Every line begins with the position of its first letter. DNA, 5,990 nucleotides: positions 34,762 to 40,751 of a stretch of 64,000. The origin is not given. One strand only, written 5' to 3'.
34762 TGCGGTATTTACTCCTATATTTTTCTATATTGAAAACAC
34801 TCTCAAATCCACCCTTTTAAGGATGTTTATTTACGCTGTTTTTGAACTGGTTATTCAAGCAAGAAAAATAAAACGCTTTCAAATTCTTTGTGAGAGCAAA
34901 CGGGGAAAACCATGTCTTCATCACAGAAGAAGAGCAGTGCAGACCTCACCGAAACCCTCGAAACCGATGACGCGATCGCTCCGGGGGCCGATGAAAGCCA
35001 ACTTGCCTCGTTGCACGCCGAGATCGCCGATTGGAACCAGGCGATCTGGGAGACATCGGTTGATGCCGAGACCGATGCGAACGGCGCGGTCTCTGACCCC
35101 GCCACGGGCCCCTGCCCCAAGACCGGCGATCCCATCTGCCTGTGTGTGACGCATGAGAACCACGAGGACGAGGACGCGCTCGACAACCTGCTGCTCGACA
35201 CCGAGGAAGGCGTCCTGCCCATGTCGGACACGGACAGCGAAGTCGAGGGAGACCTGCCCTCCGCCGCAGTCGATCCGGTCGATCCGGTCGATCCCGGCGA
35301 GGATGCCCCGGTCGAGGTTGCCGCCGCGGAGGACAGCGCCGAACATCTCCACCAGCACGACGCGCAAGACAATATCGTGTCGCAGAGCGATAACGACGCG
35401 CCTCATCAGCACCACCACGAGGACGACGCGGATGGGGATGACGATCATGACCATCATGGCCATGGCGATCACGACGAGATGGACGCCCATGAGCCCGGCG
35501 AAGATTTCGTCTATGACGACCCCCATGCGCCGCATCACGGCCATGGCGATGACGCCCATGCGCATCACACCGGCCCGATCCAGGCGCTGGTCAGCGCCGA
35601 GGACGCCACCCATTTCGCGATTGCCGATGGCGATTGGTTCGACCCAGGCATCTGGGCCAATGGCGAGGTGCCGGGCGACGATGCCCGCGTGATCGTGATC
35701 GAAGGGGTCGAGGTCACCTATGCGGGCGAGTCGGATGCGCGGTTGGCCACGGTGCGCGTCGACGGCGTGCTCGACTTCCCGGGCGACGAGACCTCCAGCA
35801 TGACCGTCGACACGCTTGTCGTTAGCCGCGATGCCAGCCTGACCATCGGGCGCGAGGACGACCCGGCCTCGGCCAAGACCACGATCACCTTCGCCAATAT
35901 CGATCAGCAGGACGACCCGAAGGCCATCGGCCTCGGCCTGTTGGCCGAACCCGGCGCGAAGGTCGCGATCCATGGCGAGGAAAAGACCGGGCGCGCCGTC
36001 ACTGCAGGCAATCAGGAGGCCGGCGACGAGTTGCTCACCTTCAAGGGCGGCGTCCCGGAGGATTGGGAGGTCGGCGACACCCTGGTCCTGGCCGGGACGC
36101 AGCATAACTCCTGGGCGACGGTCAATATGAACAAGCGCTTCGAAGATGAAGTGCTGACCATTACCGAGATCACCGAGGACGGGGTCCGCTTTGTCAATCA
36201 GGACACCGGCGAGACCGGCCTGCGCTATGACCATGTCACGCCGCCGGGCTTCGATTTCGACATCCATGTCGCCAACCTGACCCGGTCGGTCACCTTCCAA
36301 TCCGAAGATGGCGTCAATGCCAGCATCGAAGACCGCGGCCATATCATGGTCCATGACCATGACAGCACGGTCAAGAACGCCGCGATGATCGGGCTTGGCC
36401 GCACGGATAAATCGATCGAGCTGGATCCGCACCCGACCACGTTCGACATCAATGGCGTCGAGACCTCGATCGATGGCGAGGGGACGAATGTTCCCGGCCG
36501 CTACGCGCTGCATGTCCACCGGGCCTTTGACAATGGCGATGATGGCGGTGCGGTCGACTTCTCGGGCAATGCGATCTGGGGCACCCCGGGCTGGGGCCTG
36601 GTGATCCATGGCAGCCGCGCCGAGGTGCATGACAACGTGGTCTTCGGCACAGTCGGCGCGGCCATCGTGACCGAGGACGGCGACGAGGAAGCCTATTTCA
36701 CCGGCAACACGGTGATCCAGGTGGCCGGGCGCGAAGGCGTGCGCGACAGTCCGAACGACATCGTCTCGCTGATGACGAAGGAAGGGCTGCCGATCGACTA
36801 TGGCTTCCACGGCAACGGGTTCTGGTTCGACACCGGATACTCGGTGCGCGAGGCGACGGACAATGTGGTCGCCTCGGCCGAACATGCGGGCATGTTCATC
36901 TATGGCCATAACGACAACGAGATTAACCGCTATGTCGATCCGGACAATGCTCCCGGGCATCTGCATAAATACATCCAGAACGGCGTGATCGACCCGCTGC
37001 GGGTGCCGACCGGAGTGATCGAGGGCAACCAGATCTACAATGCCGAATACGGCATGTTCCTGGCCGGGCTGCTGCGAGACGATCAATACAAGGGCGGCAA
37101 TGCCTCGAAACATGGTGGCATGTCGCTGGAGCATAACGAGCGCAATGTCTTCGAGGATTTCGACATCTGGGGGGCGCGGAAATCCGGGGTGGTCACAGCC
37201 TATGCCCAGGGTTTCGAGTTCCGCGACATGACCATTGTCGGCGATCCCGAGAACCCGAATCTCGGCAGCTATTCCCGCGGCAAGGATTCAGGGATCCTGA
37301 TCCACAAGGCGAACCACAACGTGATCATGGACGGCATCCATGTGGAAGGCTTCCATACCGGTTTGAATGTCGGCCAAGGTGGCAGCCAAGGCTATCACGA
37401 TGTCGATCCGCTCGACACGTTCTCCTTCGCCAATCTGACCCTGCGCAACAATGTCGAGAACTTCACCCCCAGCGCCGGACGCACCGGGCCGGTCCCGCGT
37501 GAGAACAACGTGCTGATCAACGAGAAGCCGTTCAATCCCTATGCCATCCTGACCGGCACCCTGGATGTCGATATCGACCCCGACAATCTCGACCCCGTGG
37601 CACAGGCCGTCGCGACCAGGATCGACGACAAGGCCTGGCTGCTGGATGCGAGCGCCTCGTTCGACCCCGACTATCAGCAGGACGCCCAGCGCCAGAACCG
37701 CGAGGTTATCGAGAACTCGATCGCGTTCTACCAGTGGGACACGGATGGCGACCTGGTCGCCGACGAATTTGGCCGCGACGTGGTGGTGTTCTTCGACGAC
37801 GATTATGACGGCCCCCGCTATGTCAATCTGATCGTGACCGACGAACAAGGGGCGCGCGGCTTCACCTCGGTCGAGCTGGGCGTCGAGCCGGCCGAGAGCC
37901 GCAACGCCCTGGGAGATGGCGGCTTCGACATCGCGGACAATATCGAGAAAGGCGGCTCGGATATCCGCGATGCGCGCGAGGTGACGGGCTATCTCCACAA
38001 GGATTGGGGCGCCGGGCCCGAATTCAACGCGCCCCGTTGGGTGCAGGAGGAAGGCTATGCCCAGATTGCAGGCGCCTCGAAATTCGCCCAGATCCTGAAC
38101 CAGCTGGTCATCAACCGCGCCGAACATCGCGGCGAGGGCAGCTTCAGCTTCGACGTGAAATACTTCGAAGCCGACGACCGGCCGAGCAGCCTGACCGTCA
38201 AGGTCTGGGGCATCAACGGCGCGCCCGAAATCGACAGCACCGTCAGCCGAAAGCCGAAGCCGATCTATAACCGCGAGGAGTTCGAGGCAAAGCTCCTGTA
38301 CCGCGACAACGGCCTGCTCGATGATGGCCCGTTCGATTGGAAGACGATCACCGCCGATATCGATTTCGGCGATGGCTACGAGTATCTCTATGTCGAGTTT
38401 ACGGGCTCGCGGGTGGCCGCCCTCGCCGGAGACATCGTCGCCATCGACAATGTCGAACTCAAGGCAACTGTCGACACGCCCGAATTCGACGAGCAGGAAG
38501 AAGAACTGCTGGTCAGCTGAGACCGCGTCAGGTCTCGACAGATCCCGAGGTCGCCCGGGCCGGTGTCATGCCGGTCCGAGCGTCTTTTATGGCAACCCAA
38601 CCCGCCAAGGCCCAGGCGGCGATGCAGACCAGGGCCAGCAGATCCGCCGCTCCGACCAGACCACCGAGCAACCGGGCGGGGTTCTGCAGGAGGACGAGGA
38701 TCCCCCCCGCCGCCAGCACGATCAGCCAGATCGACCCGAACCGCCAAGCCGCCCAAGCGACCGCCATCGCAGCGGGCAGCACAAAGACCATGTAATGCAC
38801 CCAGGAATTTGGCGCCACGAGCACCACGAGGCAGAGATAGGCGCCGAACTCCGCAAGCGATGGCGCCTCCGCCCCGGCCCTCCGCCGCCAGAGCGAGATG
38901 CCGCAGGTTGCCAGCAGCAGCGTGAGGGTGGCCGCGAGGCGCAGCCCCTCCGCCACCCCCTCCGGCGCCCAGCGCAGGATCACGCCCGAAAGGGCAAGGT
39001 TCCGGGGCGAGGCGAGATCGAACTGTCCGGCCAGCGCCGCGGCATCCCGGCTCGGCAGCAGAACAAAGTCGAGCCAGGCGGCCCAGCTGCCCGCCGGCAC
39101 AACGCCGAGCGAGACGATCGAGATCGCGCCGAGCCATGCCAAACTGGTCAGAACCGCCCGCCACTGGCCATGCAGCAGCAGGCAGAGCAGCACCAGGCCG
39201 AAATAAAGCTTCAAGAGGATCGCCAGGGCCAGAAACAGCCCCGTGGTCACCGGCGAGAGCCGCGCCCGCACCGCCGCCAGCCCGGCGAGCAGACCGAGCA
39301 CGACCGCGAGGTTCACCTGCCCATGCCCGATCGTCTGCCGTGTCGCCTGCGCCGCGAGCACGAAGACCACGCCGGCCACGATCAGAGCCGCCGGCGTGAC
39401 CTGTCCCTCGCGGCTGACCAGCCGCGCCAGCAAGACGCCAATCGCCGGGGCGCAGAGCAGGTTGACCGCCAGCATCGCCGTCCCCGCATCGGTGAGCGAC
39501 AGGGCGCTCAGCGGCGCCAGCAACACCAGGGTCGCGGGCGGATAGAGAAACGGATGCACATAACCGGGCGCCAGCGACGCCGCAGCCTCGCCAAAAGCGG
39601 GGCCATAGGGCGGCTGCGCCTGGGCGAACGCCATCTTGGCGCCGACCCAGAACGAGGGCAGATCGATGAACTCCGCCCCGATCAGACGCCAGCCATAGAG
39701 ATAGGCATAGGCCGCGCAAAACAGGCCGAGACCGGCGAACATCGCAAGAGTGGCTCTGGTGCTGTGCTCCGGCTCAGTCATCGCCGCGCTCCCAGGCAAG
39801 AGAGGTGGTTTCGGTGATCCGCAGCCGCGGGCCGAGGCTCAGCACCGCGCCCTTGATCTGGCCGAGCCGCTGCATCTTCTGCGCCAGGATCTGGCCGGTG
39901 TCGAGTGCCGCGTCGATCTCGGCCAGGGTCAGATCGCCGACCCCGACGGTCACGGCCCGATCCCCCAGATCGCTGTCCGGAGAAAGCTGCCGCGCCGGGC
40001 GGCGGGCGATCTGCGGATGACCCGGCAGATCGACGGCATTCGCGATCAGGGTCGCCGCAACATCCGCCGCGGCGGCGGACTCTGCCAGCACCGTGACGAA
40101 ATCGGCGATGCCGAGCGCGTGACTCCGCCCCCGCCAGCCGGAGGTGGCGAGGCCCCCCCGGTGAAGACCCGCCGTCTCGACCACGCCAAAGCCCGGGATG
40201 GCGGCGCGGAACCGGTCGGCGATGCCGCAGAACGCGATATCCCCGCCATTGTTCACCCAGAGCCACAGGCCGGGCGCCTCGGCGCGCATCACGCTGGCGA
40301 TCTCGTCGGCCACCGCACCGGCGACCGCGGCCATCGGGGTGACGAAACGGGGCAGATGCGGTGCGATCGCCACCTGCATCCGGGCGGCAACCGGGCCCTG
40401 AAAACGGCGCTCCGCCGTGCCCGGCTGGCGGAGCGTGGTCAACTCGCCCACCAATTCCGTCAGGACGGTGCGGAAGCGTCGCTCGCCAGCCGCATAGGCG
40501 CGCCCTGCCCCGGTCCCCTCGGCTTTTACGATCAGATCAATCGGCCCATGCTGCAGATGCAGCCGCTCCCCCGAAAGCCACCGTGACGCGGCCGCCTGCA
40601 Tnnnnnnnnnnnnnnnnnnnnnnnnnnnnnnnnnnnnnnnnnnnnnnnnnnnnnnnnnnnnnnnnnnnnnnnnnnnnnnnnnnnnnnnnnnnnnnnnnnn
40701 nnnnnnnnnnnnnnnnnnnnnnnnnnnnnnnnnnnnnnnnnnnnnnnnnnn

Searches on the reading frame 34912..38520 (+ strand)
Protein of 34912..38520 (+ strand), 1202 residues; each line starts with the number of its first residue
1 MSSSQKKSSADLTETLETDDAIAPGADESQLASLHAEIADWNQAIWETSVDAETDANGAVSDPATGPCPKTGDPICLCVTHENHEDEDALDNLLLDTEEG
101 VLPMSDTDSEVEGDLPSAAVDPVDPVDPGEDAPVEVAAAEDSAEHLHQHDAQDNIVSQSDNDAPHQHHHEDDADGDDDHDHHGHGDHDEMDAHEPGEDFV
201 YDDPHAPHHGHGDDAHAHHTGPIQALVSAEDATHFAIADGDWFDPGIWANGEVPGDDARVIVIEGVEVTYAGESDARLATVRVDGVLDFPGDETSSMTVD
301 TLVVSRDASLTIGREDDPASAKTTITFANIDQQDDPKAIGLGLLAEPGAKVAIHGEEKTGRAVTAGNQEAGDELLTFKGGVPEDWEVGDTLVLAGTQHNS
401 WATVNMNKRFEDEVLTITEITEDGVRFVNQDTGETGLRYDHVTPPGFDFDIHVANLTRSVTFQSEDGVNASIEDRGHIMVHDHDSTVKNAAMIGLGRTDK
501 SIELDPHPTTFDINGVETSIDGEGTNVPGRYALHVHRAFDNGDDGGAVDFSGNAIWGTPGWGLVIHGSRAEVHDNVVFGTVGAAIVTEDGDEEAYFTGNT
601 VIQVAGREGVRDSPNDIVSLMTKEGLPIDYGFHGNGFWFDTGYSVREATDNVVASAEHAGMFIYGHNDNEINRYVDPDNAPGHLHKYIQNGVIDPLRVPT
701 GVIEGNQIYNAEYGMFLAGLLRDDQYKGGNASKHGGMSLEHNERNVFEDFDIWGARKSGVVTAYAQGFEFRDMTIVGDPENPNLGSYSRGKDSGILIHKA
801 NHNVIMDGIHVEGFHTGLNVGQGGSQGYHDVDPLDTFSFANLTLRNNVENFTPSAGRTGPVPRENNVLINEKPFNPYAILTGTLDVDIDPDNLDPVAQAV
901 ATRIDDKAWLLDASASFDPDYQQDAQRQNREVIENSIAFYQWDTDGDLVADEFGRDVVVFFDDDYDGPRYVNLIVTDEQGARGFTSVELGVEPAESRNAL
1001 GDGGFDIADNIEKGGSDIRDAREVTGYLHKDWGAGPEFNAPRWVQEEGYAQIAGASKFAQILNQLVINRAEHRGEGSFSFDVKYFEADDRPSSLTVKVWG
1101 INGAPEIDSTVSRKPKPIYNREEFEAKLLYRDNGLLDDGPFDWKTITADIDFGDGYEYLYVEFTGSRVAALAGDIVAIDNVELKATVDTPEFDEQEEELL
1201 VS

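Call 14: search_protein_families(library=pfam, proteins=[window:34912-38520:+], max_evalue=0.001)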
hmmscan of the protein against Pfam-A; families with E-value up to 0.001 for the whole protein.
window:34912-38520:+ (1202 aa): 4 families
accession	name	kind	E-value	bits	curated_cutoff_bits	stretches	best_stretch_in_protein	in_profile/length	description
PF10162.14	G8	-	8.4e-14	52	22.9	1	248-359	2-117/124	G8 domain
PF24606.1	CEMIP_beta-hel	-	5.3e-11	43.1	27.3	1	510-666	14-175/212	CEMIP beta-helix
PF13229.12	Beta_helix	-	1.1e-06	28.8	25.9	0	547-603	79-136/158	Right handed beta helix region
PF05048.19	NosD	-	9.4e-06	25.6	23.6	0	702-807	50-143/212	Periplasmic copper-binding protein (NosD)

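Call 89: search_protein_families(library=ncbifam, proteins=[window:34912-38520:+], max_evalue=0.001)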
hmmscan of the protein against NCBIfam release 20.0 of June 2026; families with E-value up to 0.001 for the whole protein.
window:34912-38520:+ (1202 aa): 0 families

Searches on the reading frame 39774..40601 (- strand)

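Call 14: search_protein_families(library=pfam, proteins=[window:39774-40601:-], max_evalue=0.001)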
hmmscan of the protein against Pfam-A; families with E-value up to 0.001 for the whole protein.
window:39774-40601:- (275 aa): 0 families

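Call 89: search_protein_families(library=ncbifam, proteins=[window:39774-40601:-], max_evalue=0.001)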
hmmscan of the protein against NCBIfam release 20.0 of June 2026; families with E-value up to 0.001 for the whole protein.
window:39774-40601:- (275 aa): 4 families
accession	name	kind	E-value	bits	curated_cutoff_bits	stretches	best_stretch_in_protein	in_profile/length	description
NF003322.0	PRK04334.1-2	equivalog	2.6e-88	295.9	290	1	2-267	2-280/295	hypothetical protein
NF003323.0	PRK04334.1-3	equivalog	2.5e-14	53.2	271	1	86-205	97-221/250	hypothetical protein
NF003324.0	PRK04334.1-4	equivalog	9.2e-11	42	275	1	87-192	76-187/238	hypothetical protein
NF003321.0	PRK04334.1-1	equivalog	3.6e-10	39.9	262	1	87-190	78-190/248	hypothetical protein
